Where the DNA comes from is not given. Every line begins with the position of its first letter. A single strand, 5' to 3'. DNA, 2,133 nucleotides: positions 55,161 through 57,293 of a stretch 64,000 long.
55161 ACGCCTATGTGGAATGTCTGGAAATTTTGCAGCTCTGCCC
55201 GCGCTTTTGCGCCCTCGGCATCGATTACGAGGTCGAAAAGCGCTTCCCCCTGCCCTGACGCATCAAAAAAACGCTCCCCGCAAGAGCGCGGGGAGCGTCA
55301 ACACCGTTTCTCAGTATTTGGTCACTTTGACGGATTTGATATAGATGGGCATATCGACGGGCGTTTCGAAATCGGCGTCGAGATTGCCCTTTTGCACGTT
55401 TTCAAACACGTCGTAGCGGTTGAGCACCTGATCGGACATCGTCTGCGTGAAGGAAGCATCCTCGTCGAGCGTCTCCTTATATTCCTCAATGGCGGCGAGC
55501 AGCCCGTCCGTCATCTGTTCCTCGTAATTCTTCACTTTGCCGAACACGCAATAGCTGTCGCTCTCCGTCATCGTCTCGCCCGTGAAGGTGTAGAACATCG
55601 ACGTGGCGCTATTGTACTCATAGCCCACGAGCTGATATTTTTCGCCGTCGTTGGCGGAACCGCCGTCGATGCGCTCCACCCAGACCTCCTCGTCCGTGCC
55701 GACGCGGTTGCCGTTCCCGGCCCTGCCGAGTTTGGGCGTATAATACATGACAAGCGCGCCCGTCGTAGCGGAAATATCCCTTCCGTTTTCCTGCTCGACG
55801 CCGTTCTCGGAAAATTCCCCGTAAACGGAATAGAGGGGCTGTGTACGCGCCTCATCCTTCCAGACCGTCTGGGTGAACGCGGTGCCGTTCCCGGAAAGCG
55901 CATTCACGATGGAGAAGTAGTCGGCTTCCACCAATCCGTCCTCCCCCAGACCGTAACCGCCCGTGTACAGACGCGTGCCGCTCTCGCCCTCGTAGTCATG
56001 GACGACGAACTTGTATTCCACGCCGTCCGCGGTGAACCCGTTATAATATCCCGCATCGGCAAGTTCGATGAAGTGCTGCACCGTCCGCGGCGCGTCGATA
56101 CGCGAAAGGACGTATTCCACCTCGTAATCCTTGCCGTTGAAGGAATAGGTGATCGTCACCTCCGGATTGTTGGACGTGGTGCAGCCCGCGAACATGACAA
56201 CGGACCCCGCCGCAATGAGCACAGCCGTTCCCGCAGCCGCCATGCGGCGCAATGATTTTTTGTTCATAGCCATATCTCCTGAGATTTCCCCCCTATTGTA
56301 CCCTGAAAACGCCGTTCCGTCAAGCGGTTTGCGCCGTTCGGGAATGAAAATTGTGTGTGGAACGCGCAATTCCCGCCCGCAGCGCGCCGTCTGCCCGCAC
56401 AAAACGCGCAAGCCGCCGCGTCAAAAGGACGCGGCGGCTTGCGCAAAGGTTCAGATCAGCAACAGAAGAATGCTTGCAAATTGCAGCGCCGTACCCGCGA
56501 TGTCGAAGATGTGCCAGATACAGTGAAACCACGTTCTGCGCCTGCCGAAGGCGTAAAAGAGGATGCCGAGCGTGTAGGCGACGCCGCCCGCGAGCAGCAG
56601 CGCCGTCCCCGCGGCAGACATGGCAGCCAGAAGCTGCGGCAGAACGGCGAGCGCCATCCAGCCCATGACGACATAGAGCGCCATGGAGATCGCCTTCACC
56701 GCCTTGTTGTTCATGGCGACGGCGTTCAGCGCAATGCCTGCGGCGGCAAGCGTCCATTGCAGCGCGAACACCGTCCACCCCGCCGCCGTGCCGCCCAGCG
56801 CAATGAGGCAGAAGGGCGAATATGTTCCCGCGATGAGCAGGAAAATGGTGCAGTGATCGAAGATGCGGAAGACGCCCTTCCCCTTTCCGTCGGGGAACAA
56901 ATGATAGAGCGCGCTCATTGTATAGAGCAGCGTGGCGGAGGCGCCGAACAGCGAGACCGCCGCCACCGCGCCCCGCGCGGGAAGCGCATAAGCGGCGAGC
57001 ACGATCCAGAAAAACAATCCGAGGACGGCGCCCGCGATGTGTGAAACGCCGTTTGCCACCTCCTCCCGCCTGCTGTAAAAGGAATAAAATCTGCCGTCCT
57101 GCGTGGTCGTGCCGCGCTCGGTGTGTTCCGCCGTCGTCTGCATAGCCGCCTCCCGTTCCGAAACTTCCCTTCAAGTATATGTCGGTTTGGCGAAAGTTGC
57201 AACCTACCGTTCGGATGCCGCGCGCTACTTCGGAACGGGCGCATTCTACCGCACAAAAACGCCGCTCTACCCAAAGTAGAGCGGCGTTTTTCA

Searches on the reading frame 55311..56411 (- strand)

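Call 62: search_protein_families(library=pfam, proteins=[window:55311-56411:-], max_evalue=0.001)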
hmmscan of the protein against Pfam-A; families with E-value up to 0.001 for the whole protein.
window:55311-56411:- (366 aa): 1 family
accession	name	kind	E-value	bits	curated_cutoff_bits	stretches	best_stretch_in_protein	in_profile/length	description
PF00160.26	Pro_isomerase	-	3.1e-06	27.9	21.7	0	97-138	11-52/159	Cyclophilin type peptidyl-prolyl cis-trans isomerase/CLD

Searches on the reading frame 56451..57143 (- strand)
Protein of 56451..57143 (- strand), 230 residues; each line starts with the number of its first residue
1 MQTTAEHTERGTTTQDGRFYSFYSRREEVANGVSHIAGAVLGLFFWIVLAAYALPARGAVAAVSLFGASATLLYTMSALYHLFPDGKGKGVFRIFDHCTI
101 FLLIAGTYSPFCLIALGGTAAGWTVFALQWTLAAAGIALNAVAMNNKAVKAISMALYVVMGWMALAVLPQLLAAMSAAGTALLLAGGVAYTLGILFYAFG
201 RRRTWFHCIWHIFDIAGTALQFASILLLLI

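Call 62: search_protein_families(library=pfam, proteins=[window:56451-57143:-], max_evalue=0.001)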
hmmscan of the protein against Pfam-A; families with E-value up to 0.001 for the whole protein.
window:56451-57143:- (230 aa): 1 family
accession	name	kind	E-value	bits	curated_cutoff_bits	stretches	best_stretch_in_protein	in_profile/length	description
PF03006.26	HlyIII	-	1.3e-38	133.3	26.2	1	25-222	3-224/224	Haemolysin-III related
